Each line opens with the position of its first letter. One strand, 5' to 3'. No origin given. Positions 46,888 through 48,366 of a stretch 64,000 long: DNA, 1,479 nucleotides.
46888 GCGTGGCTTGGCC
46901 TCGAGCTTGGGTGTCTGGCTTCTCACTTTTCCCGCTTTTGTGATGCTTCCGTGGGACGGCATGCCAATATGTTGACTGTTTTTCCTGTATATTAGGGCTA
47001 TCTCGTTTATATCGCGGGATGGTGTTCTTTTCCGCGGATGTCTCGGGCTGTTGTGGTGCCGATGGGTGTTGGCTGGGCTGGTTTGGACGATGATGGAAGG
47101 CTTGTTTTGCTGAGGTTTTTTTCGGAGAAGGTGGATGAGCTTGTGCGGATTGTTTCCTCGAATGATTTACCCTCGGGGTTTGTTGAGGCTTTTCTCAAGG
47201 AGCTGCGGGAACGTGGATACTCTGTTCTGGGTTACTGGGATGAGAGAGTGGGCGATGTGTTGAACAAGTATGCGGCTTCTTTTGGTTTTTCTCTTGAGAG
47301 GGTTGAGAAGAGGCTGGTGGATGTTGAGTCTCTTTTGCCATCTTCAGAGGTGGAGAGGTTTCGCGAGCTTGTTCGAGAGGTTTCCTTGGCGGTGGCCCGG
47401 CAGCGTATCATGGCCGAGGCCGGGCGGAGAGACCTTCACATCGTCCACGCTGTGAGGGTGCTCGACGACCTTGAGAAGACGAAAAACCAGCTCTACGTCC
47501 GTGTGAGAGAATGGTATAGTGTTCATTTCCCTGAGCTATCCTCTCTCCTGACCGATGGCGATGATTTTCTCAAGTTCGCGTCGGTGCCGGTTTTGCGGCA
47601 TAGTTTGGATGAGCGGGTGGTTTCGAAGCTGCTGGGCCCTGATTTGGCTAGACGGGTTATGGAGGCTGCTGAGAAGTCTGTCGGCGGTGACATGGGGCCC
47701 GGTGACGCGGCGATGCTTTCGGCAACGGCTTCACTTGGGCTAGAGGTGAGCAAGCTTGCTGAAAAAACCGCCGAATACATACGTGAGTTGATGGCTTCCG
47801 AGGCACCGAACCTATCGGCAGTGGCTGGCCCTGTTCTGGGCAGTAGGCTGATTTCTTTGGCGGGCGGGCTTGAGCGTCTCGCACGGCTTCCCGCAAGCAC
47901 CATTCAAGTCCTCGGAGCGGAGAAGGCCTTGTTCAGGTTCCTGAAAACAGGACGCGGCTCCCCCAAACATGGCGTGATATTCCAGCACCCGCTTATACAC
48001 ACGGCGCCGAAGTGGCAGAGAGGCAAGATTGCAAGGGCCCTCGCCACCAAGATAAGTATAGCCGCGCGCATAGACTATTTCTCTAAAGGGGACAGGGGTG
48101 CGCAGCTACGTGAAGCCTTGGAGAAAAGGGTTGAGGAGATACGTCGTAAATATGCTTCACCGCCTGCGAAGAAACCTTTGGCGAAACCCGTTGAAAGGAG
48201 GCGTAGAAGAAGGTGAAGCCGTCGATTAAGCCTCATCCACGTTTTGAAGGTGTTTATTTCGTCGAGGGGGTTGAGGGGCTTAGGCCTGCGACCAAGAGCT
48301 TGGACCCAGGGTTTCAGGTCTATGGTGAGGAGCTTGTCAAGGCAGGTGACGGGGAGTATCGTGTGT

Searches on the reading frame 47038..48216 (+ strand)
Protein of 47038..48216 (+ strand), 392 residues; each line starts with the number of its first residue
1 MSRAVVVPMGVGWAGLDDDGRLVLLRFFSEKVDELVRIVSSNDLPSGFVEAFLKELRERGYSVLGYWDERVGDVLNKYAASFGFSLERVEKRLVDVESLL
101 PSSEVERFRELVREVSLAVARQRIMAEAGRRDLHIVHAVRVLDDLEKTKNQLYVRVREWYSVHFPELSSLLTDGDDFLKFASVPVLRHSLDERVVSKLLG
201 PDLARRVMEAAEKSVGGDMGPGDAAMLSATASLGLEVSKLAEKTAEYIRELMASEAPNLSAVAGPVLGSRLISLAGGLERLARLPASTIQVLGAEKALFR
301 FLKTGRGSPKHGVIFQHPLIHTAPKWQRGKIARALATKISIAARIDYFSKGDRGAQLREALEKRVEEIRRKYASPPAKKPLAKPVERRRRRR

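Call 8: search_protein_families(library=pfam, proteins=[window:47038-48216:+], max_evalue=0.01)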
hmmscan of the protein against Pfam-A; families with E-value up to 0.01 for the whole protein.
window:47038-48216:+ (392 aa): 1 family
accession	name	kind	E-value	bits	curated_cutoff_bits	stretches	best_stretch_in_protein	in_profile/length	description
PF01798.23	Nop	-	5.2e-64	216.3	25.4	1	142-366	2-227/228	snoRNA binding domain, fibrillarin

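Call 11: find_encoding_contigs(protein=window:47038-48216:+, flank=10000, max_places=6)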
Protein window:47038-48216:+ (392 aa): 22 contigs read that carry it; 4 places shown.
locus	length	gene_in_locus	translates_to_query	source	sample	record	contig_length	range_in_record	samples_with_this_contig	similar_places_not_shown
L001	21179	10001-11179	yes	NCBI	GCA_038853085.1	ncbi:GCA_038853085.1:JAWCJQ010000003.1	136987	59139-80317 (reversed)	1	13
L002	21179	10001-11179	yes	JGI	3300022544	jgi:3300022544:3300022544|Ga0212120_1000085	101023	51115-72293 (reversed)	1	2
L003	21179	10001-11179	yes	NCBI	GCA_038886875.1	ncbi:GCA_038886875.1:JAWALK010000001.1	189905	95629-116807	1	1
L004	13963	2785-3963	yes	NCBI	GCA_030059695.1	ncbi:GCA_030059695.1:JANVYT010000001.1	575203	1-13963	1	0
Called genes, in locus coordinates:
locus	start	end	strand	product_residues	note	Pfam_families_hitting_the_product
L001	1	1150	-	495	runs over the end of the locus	-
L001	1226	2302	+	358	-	PF13439:Glyco_transf_4, PF13579:Glyco_trans_4_4, PF00534:Glycos_transf_1, PF13692:Glyco_trans_1_4, PF13524:Glyco_trans_1_2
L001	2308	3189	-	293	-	-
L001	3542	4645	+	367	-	PF13439:Glyco_transf_4, PF13579:Glyco_trans_4_4, PF20706:GT4-conflict, PF00534:Glycos_transf_1, PF13692:Glyco_trans_1_4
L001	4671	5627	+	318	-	PF01073:3Beta_HSD, PF01370:Epimerase, PF02719:Polysacc_synt_2, PF04321:RmlD_sub_bind, PF07993:NAD_binding_4, PF16363:GDP_Man_Dehyd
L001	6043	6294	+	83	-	PF26688:RHH_12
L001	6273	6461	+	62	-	-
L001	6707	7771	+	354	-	PF23177:bHLH_IRO3 (faint), PF06103:DUF948 (faint), PF06156:YabA (faint), PF28175:T4SS_LegC2C7 (weak)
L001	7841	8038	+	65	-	-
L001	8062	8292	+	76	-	PF26688:RHH_12 (weak)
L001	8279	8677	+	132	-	PF01850:PIN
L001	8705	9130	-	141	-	PF05168:HEPN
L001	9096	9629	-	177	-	PF01909:NTP_transf_2, PF18765:Polbeta (weak)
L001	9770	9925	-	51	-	PF04758:Ribosomal_S30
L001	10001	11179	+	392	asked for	PF01798:Nop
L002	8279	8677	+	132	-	PF01850:PIN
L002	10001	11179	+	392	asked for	PF01798:Nop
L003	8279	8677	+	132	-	PF01850:PIN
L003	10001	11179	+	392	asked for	PF01798:Nop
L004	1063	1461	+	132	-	PF01850:PIN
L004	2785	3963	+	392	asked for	PF01798:Nop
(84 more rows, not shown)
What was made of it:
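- Checked: VapB is called RHH_12 in precomputed annotations (call 11).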

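Call 12: find_related_loci(query=window:47038-48216:+, collection=genome_contigs, flank=10000)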
Query window:47038-48216:+ (392 aa) in genome_contigs; peptide patterns used: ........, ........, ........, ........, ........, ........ (x = any residue, [..] = any of these).
528 stretches matched a pattern; 404 encode a relative of the query (tblastn E <= 1e-3); the best 80 are kept; 80 distinct loci.
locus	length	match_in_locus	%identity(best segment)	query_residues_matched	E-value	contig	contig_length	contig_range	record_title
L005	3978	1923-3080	66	1-386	3e-175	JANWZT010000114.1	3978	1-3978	MAG: Candidatus Caldarchaeum sp. isolate SKYG24 NODE_114_length_3978_cov_2.271725, whole genome shotgun sequence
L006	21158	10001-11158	66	1-386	5e-162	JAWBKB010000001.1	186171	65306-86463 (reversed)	MAG: Candidatus Caldarchaeum sp. isolate GXS_201803_bins_40 GXS_201803_bins_40_scaffold_1, whole genome shotgun sequence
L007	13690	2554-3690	65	1-380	2e-157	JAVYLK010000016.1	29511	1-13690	MAG: Candidatus Caldarchaeum sp. isolate BF3_201808_bins_33 BF3_201808_bins_33_scaffold_16, whole genome shotgun sequenc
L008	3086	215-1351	65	1-379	6e-161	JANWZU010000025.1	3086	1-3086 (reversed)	MAG: Candidatus Caldarchaeum sp. isolate SKYG59 k141_774716, whole genome shotgun sequence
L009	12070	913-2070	61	1-384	4e-153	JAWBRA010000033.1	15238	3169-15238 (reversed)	MAG: Candidatus Caldarchaeum sp. isolate JZ-1_201705_bins_59 JZ-1_201705_bins_59_scaffold_33, whole genome shotgun seque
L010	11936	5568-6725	61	1-384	5e-153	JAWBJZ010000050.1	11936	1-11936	MAG: Candidatus Caldarchaeum sp. isolate GXS_201709_bins_78 GXS_201709_bins_78_scaffold_50, whole genome shotgun sequenc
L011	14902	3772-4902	66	1-378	7e-153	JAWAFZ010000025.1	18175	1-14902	MAG: Candidatus Caldarchaeum sp. isolate QQ_201912_bins_79 QQ_201912_bins_79_scaffold_25, whole genome shotgun sequence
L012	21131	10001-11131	66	1-378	5e-150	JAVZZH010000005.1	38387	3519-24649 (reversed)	MAG: Candidatus Caldarchaeum sp. isolate JZ-3_201907_bins_57 JZ-3_201907_bins_57_scaffold_5, whole genome shotgun sequen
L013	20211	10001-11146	52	2-378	5e-113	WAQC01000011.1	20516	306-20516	MAG: Candidatus Pelearchaeum sp. isolate S146_89_esom k151_14078, whole genome shotgun sequence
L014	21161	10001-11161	53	2-381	9e-113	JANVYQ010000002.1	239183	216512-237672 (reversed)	MAG: Candidatus Pelearchaeum maunauluense isolate 146_bin.21 NODE_28_length_239183_cov_5.498009, whole genome shotgun se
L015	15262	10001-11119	52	1-368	2e-112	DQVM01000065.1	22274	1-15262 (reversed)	MAG TPA_asm: Candidatus Caldarchaeum subterraneum isolate SZUA-1515 k95_286228, whole genome shotgun sequence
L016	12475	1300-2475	49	4-390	2e-110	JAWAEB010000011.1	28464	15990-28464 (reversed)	MAG: Nitrososphaerota archaeon isolate QQ_201901_bins_112 QQ_201901_bins_112_scaffold_11, whole genome shotgun sequence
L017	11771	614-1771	47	6-389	9e-107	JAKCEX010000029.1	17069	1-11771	MAG: Candidatus Geocrenenecus arthurdayi isolate LGB-05.bin.6 NODE_1145_length_17069_cov_101.257670, whole genome shotgu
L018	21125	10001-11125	48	5-379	1e-106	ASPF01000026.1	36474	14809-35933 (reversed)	Candidatus Geocrenenecus sp. JGI 0000106-J15 J0000106J15DRAFT_contig_26_0.26_C, whole genome shotgun sequence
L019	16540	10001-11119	45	1-373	1e-99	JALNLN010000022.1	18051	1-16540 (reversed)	MAG: Candidatus Geocrenenecus dongiae isolate ZZQ.bins.17.201803 NODE_2292_length_18051_cov_22.697612, whole genome shot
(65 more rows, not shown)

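Call 23: find_homologous_proteins(query=window:47038-48216:+, max_evalue=1e-100)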
Query window:47038-48216:+ (392 aa): 28 proteins with E <= 1e-100 among 8000 candidates.
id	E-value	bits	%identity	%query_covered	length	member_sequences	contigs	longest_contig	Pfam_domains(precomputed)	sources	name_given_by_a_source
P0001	1.4e-246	836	100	100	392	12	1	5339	PF01798.24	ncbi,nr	ncbi:MAG: hypothetical protein NYU39_02470 [Aigarchaeota archaeon]|nr:hypothetical protein [Candidat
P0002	7.9e-202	689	83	97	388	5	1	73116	PF01798.24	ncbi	ncbi:MAG: hypothetical protein QXD24_05335 [Candidatus Caldarchaeum sp.]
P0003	9.2e-189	646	83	91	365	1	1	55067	PF01798.24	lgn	-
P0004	2.4e-162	559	67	98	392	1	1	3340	PF01798.24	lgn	-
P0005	1.1e-161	557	66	100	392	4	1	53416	PF01798.24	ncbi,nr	ncbi:MAG: hypothetical protein RMI43_02120 [Candidatus Caldarchaeum sp.]|nr:hypothetical protein [Ca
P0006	3.5e-161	555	66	98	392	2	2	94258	PF01798.24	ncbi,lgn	ncbi:MAG: hypothetical protein QXF45_02730 [Candidatus Caldarchaeum sp.]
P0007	1.6e-159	549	65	98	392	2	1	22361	PF01798.24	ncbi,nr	ncbi:MAG: hypothetical protein NZ956_01480 [Candidatus Caldarchaeum sp.]|nr:hypothetical protein [Ca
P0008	6.1e-156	538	65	97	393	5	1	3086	PF01798.24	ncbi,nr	ncbi:MAG: NOP58 family protein [Candidatus Caldarchaeum sp.]|nr:NOP58 family protein [Candidatus Cal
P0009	9.2e-156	537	65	98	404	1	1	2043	PF01798.24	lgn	-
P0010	7.0e-151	521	65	97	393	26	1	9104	PF01798.24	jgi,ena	-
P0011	7.2e-146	504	61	100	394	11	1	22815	PF01798.24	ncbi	ncbi:MAG: hypothetical protein QXK38_06295 [Candidatus Caldarchaeum sp.]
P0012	5.7e-145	501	62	94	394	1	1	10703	PF01798.24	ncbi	ncbi:MAG: hypothetical protein QW544_01775 [Candidatus Caldarchaeum sp.]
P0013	9.1e-144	498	62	94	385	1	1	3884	PF01798.24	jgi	-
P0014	1.6e-137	477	61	99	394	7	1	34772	PF01798.24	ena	-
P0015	1.2e-136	474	60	99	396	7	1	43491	PF01798.24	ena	-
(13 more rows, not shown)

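Call 24: find_encoding_contigs(protein=P0002, flank=10000, max_places=4)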
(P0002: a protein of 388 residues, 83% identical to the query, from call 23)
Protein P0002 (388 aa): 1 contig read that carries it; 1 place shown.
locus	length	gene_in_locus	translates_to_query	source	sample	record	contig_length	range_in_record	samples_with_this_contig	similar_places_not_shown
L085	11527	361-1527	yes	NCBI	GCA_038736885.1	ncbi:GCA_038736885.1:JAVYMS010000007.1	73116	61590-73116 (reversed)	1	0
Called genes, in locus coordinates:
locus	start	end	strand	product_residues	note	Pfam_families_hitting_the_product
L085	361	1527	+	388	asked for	PF01798:Nop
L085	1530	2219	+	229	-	PF01269:Fibrillarin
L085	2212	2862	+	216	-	PF01351:RNase_HII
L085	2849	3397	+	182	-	PF03266:NTPase_1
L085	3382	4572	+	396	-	PF02005:TRM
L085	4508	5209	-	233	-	PF01135:PCMT (weak), PF01269:Fibrillarin (weak), PF01728:FtsJ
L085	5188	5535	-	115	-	-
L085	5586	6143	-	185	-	PF00382:TFIIB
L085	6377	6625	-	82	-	PF04410:Gar1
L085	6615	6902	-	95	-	PF01922:SRP19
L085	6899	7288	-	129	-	PF01201:Ribosomal_S8e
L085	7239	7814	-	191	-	PF04079:SMC_ScpB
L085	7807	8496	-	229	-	PF02616:SMC_ScpA (faint)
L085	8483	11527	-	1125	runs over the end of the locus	PF02463:SMC_N, PF13555:AAA_29 (faint), PF13304:AAA_21 (weak)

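Call 25: find_encoding_contigs(protein=P0003, flank=10000, max_places=4)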
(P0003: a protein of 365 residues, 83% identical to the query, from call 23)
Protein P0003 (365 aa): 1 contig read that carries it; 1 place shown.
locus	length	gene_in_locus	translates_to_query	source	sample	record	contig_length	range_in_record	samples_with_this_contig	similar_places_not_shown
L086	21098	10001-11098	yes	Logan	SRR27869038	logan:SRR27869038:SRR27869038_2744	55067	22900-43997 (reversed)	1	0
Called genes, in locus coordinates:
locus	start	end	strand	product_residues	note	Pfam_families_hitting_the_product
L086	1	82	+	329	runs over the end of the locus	PF01073:3Beta_HSD, PF01370:Epimerase, PF02719:Polysacc_synt_2 (faint), PF04321:RmlD_sub_bind (weak), PF16363:GDP_Man_Dehyd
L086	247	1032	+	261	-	-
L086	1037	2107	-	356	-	PF13439:Glyco_transf_4 (weak), PF00534:Glycos_transf_1, PF13692:Glyco_trans_1_4, PF13524:Glyco_trans_1_2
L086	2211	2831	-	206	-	PF13489:Methyltransf_23 (weak), PF13649:Methyltransf_25, PF08241:Methyltransf_11, PF08242:Methyltransf_12 (weak)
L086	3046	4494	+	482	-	PF13440:Polysacc_synt_3 (weak)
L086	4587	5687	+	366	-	PF13439:Glyco_transf_4, PF13579:Glyco_trans_4_4, PF20706:GT4-conflict, PF00534:Glycos_transf_1, PF13692:Glyco_trans_1_4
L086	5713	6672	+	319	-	PF01073:3Beta_HSD, PF01370:Epimerase, PF02719:Polysacc_synt_2, PF04321:RmlD_sub_bind, PF13460:NAD_binding_10 (weak), PF16363:GDP_Man_Dehyd, PF07993:NAD_binding_4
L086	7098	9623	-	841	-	PF00041:fn3 (weak)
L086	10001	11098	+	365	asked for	PF01798:Nop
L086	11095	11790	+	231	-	PF01269:Fibrillarin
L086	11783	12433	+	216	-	PF01351:RNase_HII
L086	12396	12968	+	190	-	PF13604:AAA_30 (faint), PF03266:NTPase_1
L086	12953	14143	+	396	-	PF02005:TRM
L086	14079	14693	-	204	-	PF01728:FtsJ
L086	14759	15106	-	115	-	-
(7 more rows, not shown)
